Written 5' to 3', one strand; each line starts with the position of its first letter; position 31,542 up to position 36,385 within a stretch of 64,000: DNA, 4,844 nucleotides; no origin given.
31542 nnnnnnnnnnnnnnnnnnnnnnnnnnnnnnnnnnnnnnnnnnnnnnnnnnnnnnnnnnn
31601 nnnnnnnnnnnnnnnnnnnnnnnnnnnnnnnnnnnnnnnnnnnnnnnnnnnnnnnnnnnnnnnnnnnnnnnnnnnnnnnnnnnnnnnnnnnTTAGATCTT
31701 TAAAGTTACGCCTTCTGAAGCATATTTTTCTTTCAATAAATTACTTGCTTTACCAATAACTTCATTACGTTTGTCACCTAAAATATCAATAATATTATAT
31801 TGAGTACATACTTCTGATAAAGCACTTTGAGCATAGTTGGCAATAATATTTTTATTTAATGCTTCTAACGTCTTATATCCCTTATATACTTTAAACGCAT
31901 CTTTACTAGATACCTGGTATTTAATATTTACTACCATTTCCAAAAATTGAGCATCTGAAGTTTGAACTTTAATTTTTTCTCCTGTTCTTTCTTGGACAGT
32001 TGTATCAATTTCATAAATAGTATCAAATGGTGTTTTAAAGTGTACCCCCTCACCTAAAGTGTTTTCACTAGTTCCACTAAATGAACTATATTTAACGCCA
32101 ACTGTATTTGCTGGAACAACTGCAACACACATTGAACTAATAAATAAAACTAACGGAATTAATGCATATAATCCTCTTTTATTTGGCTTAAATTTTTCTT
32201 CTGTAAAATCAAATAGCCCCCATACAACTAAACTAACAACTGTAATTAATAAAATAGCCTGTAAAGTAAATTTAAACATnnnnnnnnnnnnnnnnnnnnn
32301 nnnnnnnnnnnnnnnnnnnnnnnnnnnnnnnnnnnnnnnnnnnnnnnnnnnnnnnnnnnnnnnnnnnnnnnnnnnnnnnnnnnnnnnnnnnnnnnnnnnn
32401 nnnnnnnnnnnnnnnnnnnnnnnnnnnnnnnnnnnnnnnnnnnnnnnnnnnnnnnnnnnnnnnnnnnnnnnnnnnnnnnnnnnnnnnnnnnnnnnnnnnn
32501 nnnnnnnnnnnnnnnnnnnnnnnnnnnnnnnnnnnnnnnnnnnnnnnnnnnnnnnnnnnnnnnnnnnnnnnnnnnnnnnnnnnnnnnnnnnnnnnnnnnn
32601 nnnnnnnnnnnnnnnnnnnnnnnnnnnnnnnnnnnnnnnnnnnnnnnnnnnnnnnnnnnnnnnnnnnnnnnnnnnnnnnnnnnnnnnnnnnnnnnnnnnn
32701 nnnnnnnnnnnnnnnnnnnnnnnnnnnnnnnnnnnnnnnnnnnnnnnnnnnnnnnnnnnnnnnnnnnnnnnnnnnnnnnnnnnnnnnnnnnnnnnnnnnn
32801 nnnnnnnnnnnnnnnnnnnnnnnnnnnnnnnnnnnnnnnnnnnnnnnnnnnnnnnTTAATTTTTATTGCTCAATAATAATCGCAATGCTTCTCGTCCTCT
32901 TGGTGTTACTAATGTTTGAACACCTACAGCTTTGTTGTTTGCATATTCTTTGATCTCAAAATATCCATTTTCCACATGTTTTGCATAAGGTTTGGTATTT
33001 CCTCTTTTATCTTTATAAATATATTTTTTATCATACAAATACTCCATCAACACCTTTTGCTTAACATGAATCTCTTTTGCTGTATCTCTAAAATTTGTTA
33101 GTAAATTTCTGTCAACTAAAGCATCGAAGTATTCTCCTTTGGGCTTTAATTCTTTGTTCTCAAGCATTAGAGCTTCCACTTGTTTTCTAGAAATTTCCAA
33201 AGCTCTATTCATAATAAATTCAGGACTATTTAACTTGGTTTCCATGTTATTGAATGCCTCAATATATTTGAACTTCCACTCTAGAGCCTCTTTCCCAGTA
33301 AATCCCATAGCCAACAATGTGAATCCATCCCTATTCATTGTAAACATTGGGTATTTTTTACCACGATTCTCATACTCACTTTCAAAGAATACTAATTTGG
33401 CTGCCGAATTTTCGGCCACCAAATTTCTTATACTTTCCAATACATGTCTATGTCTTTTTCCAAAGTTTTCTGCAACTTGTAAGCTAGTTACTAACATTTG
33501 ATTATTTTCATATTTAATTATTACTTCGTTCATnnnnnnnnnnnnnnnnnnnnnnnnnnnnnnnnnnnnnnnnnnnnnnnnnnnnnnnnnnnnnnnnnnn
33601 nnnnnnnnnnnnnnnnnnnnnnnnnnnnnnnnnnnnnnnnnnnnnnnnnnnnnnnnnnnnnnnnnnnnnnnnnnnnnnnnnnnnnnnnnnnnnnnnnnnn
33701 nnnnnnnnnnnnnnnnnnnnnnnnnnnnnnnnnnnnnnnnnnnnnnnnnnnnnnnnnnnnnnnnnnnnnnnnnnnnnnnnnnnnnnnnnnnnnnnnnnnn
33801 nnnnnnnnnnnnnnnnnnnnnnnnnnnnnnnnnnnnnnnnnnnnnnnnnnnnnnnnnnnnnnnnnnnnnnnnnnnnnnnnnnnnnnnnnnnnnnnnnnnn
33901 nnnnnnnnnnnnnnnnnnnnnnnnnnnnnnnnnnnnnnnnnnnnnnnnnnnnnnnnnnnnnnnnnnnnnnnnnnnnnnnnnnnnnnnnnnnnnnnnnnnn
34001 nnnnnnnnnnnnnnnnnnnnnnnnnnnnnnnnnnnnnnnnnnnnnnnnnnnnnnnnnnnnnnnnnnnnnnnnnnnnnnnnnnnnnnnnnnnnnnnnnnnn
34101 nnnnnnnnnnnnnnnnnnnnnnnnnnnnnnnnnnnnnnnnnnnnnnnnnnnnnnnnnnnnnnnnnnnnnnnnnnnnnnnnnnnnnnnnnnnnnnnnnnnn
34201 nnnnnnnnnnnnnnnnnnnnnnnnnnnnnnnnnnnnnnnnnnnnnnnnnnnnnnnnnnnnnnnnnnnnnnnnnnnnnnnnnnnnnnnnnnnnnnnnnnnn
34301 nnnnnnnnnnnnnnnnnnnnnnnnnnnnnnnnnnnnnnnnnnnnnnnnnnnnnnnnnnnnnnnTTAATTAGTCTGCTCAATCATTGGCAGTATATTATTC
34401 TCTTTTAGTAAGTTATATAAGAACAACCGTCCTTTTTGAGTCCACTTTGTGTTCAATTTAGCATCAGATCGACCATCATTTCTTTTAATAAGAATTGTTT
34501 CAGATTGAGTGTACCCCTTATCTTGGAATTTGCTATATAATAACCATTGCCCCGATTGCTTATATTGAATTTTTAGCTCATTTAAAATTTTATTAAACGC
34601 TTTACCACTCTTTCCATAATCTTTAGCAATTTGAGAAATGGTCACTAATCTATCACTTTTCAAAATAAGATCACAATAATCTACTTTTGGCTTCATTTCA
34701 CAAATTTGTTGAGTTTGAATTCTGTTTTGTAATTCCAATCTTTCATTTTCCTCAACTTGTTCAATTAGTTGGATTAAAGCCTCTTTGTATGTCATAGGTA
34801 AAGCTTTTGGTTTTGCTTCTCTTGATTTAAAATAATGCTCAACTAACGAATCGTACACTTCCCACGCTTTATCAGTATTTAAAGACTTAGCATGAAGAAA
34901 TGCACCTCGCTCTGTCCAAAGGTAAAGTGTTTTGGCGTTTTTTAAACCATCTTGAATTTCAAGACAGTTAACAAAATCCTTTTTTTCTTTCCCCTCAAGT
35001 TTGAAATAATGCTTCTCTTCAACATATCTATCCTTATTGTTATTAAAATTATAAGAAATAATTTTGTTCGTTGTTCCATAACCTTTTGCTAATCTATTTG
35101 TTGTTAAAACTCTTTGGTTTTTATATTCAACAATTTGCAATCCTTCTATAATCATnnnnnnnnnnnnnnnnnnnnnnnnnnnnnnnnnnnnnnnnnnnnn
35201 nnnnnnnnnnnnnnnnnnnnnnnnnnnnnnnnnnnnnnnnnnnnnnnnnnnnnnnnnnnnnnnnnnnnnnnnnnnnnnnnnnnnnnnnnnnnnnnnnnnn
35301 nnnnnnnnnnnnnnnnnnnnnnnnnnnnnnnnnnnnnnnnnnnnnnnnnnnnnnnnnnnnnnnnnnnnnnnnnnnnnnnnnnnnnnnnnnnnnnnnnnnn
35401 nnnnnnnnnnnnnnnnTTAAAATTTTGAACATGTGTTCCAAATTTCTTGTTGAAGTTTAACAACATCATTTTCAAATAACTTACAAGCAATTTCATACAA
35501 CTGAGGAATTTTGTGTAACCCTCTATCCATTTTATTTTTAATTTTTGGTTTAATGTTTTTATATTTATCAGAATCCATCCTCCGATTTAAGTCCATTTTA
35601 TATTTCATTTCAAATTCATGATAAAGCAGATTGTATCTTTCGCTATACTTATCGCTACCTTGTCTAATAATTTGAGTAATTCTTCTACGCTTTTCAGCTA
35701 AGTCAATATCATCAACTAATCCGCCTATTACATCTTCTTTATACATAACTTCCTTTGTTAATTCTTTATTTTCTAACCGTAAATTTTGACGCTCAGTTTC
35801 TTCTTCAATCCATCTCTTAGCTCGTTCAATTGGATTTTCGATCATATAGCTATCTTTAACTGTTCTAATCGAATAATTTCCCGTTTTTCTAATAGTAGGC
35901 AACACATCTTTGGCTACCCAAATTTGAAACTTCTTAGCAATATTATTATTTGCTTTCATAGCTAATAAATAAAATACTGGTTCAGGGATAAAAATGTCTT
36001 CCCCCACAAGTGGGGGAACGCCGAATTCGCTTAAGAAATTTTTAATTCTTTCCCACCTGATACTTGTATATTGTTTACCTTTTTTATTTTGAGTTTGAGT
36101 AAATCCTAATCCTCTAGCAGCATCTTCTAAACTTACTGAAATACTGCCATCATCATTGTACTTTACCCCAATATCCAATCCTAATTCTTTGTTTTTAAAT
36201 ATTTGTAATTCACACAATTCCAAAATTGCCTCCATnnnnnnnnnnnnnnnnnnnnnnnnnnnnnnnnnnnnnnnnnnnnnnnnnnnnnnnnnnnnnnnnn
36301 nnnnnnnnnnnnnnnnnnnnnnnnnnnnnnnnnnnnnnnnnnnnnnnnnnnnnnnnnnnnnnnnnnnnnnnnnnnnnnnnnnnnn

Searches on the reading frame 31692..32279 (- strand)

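Call 59: search_protein_families(library=pfam, proteins=[window:31692-32279:-], max_evalue=0.01)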
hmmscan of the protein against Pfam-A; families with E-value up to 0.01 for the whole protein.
window:31692-32279:- (195 aa): 1 family
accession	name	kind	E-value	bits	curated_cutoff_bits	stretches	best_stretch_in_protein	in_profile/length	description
PF01145.31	Band_7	-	9.3e-24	84.9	23.6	1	54-193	2-137/176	SPFH domain / Band 7 family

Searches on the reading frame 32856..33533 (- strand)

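Call 59: search_protein_families(library=pfam, proteins=[window:32856-33533:-], max_evalue=0.01)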
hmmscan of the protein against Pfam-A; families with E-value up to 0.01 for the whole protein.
window:32856-33533:- (225 aa): 2 families
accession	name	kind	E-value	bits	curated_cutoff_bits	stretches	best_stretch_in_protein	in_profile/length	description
PF09669.15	Phage_pRha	-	1e-29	103.4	29.9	1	15-98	1-90/91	Phage regulatory protein Rha (Phage_pRha)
PF03374.19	ANT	-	7.3e-23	81.4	25.3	1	125-222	3-106/108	Phage antirepressor protein KilAC domain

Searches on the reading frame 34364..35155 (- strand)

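Call 60: search_protein_families(library=pfam, proteins=[window:34364-35155:-], max_evalue=0.01)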
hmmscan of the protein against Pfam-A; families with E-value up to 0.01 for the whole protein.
window:34364-35155:- (263 aa): 2 families
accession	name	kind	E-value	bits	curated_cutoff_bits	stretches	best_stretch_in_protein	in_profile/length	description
PF03374.19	ANT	-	1.2e-34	119.3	25.3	1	149-252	2-107/108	Phage antirepressor protein KilAC domain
PF10543.14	ORF6N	-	8.7e-23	80.9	27.8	1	7-91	2-86/86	ORF6N domain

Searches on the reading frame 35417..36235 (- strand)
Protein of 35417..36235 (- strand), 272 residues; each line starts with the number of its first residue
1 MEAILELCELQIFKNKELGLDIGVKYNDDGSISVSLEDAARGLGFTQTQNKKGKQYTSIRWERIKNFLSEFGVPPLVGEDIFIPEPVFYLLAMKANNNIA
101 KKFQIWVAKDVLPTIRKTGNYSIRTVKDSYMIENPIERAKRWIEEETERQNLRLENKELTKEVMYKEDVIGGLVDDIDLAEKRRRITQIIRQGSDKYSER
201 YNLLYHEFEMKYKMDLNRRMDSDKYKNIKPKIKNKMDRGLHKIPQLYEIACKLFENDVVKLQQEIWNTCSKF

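Call 60: search_protein_families(library=pfam, proteins=[window:35417-36235:-], max_evalue=0.01)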
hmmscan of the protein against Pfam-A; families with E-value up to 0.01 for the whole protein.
window:35417-36235:- (272 aa): 2 families
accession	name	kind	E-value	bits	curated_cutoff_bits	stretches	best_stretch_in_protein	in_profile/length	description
PF02498.22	Bro-N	-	1.1e-08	36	25.6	1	27-113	7-96/96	BRO family, N-terminal domain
PF25025.1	EF-Ts_N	-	0.0027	18.1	33.2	1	105-149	10-56/60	Elongation factor Ts, mitochondrial, N-terminal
